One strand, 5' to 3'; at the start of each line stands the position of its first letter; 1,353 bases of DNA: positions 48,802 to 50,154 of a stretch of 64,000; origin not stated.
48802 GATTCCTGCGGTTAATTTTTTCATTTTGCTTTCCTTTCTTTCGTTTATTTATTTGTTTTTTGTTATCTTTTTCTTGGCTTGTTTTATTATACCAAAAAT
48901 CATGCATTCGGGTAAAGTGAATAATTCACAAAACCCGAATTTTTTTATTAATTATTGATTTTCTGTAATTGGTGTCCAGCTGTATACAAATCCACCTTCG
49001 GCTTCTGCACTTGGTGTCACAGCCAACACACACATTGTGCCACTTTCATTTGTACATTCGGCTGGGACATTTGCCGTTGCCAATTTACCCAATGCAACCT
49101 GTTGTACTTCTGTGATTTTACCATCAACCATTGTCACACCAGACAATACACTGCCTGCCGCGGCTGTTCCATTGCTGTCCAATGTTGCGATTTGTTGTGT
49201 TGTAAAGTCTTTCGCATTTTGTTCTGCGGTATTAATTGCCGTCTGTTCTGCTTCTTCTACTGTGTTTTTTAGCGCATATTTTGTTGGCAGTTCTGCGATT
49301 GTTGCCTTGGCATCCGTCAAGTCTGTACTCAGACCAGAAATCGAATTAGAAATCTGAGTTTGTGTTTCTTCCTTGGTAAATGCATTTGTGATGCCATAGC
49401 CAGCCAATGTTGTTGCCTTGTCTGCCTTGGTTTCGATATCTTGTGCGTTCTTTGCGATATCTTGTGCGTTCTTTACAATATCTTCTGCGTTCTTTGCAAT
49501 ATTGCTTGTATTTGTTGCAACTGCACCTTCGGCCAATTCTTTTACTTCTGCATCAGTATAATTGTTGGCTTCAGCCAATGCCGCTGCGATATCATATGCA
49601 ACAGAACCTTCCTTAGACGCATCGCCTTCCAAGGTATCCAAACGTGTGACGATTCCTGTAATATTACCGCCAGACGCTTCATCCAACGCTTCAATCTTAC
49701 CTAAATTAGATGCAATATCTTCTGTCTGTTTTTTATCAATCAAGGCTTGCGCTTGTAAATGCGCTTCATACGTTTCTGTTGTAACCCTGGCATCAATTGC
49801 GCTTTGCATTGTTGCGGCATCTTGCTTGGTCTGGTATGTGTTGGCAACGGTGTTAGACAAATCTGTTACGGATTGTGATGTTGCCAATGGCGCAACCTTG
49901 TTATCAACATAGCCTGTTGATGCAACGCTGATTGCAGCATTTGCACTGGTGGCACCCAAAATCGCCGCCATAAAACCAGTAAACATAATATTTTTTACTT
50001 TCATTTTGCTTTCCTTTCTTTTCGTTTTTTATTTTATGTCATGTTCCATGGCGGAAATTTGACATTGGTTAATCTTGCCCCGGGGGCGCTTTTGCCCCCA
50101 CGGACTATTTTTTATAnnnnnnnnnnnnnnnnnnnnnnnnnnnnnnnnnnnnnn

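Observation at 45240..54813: OMP-led tandem array of seven paralogous secreted coiled-coil fibre proteins with phage tail-fibre and TAA-stalk motifs but no phage or autotransporter context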

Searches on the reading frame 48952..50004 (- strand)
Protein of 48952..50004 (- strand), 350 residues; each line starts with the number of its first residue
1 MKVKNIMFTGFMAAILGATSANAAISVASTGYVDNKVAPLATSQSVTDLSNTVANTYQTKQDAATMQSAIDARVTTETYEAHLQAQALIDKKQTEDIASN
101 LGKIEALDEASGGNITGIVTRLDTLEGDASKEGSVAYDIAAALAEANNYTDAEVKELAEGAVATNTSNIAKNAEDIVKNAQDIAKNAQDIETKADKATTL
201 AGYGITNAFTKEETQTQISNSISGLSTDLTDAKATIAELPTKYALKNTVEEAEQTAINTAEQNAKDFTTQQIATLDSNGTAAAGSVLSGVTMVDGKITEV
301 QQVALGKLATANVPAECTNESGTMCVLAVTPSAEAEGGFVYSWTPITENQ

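Call 4: search_protein_families(library=pfam, proteins=[window:48952-50004:-], max_evalue=1)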
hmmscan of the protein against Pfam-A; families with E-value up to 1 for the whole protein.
window:48952-50004:- (350 aa): 3 families
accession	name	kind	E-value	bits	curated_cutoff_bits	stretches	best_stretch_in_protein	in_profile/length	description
PF19165.5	DUF5847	-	0.0059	16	27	1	148-230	228-312/409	Family of unknown function (DUF5847)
PF10805.13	DUF2730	-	0.15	12.6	24.9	0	206-252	26-72/102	Protein of unknown function (DUF2730)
PF07544.18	Med9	-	0.36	11.4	26.9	0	213-263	17-65/80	RNA polymerase II transcription mediator complex subunit 9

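Call 6: search_protein_families(library=phrogs, proteins=[window:48952-50004:-], max_evalue=0.1)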
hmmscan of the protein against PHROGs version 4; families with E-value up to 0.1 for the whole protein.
window:48952-50004:- (350 aa): 1 family
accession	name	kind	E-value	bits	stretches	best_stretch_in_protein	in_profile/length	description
phrog_462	-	other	0.081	14.1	0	44-74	51-83/101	lipoprotein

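Call 7: search_protein_families(library=ncbifam, proteins=[window:48952-50004:-], max_evalue=0.1)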
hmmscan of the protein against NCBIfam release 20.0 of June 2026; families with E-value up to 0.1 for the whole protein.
window:48952-50004:- (350 aa): 0 families

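Call 10: find_homologous_proteins(query=window:48952-50004:-, max_evalue=0.001)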
Query window:48952-50004:- (350 aa): 152 proteins with E <= 0.001 among 8000 candidates; the best 120 are listed.
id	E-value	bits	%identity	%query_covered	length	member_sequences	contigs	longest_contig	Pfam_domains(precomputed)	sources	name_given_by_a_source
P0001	7.4e-208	707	100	100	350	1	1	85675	-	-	-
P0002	1.4e-51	194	41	99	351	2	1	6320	-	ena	-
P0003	2.3e-46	177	69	48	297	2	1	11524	-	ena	-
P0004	4.2e-45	173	71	41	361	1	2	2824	-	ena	-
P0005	1.2e-41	162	60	41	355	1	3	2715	-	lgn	-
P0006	9.7e-30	122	51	48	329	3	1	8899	-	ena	-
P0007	2.2e-27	115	48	58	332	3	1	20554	-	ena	-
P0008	3.6e-25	107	53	43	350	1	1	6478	-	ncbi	-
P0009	5.6e-24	104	48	49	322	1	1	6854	-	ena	-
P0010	1.4e-23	102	43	62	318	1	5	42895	-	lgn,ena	-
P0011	2.6e-23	101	43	58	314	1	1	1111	-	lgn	-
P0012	2.2e-22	98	33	99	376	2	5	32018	-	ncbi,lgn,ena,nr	ncbi:MAG: hypothetical protein IJY99_00955 [Alphaproteobacteria bacterium]|nr:hypothetical protein [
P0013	2.2e-22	98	55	36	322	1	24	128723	-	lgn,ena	-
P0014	9.2e-22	96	48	41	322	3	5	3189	-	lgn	-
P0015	1.9e-21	95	53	40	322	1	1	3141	-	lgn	-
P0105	2.1e-5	43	43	20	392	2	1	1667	PF03895.22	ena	-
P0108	2.8e-5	42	50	15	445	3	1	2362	PF03895.22,PF05658.20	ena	-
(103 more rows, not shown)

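Call 12: find_encoding_contigs(protein=P0001, flank=10000, max_places=3)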
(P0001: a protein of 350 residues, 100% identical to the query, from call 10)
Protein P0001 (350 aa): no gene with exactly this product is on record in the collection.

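Call 13: find_encoding_contigs(protein=P0013, flank=10000, max_places=2)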
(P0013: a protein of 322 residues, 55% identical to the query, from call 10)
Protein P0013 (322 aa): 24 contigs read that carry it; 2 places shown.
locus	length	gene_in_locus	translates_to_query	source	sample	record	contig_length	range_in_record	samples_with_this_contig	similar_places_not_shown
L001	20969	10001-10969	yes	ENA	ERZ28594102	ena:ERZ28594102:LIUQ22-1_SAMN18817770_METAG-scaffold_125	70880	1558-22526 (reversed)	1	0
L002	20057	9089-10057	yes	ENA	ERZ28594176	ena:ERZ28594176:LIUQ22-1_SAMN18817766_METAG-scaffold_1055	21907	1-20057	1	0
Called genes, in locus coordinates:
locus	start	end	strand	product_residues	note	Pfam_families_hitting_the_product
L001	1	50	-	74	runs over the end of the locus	PF12441:CopG_antitoxin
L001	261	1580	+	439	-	PF04052:TolB_N, PF26550:Tricorn_2nd, PF00930:DPPIV_N (faint), PF23381:Beta-prop_IFT122_1st (faint), PF26549:Tricorn_N, PF07676:PD40, PF26550:Tricorn_2nd, PF07676:PD40 (weak), +2 more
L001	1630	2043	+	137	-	PF00565:SNase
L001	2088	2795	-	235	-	PF01553:Acyltransferase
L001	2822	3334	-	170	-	PF02698:DUF218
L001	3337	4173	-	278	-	-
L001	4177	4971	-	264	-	PF00005:ABC_tran, PF13304:AAA_21 (faint)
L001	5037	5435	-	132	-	PF00691:OmpA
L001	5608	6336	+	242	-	PF13505:OMP_b-brl (weak), PF02462:Opacity (faint)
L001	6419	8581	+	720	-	-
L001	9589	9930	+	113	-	-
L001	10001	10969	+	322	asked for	-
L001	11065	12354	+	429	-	-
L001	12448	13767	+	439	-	-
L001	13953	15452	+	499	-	-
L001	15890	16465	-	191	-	PF09335:VTT_dom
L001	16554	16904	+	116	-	PF02033:RBFA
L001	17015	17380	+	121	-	PF05635:23S_rRNA_IVP, PF22296:bAvd (weak)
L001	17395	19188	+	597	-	PF00009:GTP_EFTU, PF03144:GTP_EFTU_D2, PF00679:EFG_C, PF06421:LepA_C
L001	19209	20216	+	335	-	PF13356:Arm-DNA-bind_3, PF22022:Phage_int_M (weak)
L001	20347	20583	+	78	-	PF14573:PP-binding_2 (weak), PF00550:PP-binding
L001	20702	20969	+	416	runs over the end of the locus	PF00109:ketoacyl-synt, PF00108:Thiolase_N (faint), PF02801:Ketoacyl-synt_C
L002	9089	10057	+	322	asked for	-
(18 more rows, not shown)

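Call 14: find_encoding_contigs(protein=P0012, flank=10000, max_places=2)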
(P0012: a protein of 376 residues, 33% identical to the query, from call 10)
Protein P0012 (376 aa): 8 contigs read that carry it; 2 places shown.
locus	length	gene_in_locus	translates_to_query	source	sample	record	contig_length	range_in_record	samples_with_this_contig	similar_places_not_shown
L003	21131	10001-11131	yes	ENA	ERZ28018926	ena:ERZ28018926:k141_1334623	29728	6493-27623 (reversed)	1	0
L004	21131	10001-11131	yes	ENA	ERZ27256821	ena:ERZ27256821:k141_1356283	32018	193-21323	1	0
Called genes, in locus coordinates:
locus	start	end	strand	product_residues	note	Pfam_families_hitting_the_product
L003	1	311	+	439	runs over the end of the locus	PF04052:TolB_N, PF26550:Tricorn_2nd, PF00930:DPPIV_N (faint), PF23381:Beta-prop_IFT122_1st (faint), PF26549:Tricorn_N, PF07676:PD40, PF26550:Tricorn_2nd, PF07676:PD40 (weak), +1 more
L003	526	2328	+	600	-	PF00664:ABC_membrane, PF02463:SMC_N (weak), PF00005:ABC_tran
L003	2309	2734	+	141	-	PF00565:SNase (weak)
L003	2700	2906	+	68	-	-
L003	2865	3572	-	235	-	PF01553:Acyltransferase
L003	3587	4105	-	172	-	PF02698:DUF218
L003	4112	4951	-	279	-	-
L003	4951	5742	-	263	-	PF00005:ABC_tran, PF13304:AAA_21 (faint)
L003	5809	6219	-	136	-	PF00691:OmpA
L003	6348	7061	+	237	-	PF13505:OMP_b-brl (weak)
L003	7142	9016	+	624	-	-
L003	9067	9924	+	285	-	-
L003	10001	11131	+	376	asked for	-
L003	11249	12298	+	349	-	-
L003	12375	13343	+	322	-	-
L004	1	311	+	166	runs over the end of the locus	?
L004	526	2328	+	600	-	PF00664:ABC_membrane, PF02463:SMC_N (weak), PF00005:ABC_tran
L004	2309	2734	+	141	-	PF00565:SNase (weak)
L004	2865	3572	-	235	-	PF01553:Acyltransferase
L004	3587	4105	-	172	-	PF02698:DUF218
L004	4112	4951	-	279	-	-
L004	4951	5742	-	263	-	PF00005:ABC_tran, PF13304:AAA_21 (faint)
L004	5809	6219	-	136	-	PF00691:OmpA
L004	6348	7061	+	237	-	PF13505:OMP_b-brl (weak)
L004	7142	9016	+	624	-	-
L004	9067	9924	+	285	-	-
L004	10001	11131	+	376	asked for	-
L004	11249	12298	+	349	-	-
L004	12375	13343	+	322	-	-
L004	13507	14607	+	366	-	-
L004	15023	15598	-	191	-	PF09335:VTT_dom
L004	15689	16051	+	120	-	PF02033:RBFA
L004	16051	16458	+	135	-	PF00583:Acetyltransf_1, PF13673:Acetyltransf_10, PF13508:Acetyltransf_7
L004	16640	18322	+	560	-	PF00009:GTP_EFTU, PF03144:GTP_EFTU_D2, PF00679:EFG_C, PF06421:LepA_C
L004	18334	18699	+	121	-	-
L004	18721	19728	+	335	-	PF13356:Arm-DNA-bind_3 (weak), PF22022:Phage_int_M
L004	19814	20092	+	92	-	PF14573:PP-binding_2 (weak), PF00550:PP-binding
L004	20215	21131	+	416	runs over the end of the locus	PF00109:ketoacyl-synt, PF02801:Ketoacyl-synt_C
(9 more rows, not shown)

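Call 22: find_related_loci(query=A2, collection=genome_contigs, flank=10000)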
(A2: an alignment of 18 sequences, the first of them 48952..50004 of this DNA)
Query A2 (350 aa) in genome_contigs; peptide patterns used: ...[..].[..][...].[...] (x = any residue, [..] = any of these).
89 stretches matched a pattern; 57 encode a relative of the query (tblastn E <= 1e-3); 56 distinct loci.
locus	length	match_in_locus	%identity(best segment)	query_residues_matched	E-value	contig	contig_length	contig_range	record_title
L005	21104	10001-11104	32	5-348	9e-30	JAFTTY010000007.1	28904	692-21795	MAG: Alphaproteobacteria bacterium isolate RGIG4147 Roe_deer_Colon-1__c152089, whole genome shotgun sequence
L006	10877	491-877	53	3-127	1e-29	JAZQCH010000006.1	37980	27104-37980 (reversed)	MAG: Candidatus Enterousia sp. isolate T1900044638_TS20190104.MAGScoT_cleanbin_000052 SGB_1211_k141_1528677, whole genom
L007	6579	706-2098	44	5-213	6e-27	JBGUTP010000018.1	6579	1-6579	MAG: Candidatus Enterousia sp. isolate fecal_MAG_67 fecal_MAG_67_contig_0018, whole genome shotgun sequence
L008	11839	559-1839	44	1-191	1e-25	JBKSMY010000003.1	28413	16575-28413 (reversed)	MAG: Alphaproteobacteria bacterium isolate KS320-82 k141_960172, whole genome shotgun sequence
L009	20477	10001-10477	43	3-143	4e-22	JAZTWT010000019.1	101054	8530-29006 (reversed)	MAG: Candidatus Enterousia sp. isolate T1900045332_YK20190021.MAGScoT_cleanbin_000044 SGB_6541_k141_792484, whole genome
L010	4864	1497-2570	33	1-350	6e-22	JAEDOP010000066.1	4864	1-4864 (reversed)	MAG: Alphaproteobacteria bacterium isolate MAG321 NODE_15872_length_4864_cov_4.680599, whole genome shotgun sequence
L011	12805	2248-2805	41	1-174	1e-21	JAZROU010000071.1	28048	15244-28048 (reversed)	MAG: Candidatus Enterousia sp. isolate T1900045388_YK20190078.MAGScoT_cleanbin_000020 SGB_6918_k141_1527493, whole genom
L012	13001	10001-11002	31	1-347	4e-19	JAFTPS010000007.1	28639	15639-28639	MAG: Alphaproteobacteria bacterium isolate RGIG4037 Roe_deer_Cecum-5__c2638, whole genome shotgun sequence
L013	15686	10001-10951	31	1-329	5e-19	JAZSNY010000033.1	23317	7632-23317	MAG: Candidatus Enterousia sp. isolate T1900044549_TS20190015.MAGScoT_cleanbin_000102 SGB_200_k141_3835066, whole genome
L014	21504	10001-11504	43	1-155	3e-18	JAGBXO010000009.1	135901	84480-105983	MAG: Alphaproteobacteria bacterium isolate RGIG9538 Yak_Colon-2__c678269, whole genome shotgun sequence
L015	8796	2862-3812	30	1-329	3e-17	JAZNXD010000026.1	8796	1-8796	MAG: Candidatus Enterousia sp. isolate T1900044780_TS20190246.MAGScoT_cleanbin_000045 SGB_2551_k141_3720889, whole genom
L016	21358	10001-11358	39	1-163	3e-15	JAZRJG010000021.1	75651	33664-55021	MAG: Candidatus Enterousia sp. isolate T1900045468_YK20190159.MAGScoT_cleanbin_000030 SGB_7220_k141_32311, whole genome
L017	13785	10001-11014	29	5-347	7e-15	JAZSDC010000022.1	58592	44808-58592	MAG: Candidatus Enterousia sp. isolate T1900044601_TS20190067.MAGScoT_cleanbin_000040 SGB_692_k141_1652589, whole genome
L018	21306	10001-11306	37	1-156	1e-14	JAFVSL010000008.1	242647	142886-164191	MAG: Alphaproteobacteria bacterium isolate RGIG5353 Sheep_Colon-3__c683111, whole genome shotgun sequence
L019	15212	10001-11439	39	5-149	1e-13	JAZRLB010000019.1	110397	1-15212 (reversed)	MAG: Candidatus Enterousia sp. isolate T1900045443_YK20190134.MAGScoT_cleanbin_000013 SGB_7129_k141_2489615, whole genom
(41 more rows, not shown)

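Call 41: predict_structure(alignment_id=A2)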
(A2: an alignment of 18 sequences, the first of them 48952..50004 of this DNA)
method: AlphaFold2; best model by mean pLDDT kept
length: 350 residues; sequences in the alignment: 18
mean_pLDDT: 60.0   pTM: 0.26
mean pLDDT of the five models: 60.0, 58.8, 55.6, 53.8, 52.8
residues with pLDDT >= 90: 2; 70-90: 112; 50-70: 123; < 50: 113
segments of 3 or more residues with pLDDT < 50: 1-59, 203-205, 238-253, 271-297
pLDDT, mean of each block of 10 residues (from residue 1): 35 34 33 45 39 43 58 66 85 88 75 59 58 68 63 68 81 84 81 63 48 67 69 58 43 60 63 39 32 42 65 68 72 77 70
secondary structure, 60 per line:
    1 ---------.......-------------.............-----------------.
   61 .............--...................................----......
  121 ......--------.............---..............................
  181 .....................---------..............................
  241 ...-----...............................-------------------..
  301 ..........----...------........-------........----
elements in order: H10-16 H30-42 H60-73 H76-110 H115-126 H135-147 H151-201 H211-243 H249-279 H299-310 E324-331 E339-346

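Call 44: search_dna_similar(query=window:48952-50004:-, collection=phages, mode=protein, max_evalue=0.001, max_rows=15)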
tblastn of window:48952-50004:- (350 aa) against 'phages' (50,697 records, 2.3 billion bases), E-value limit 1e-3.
No match.
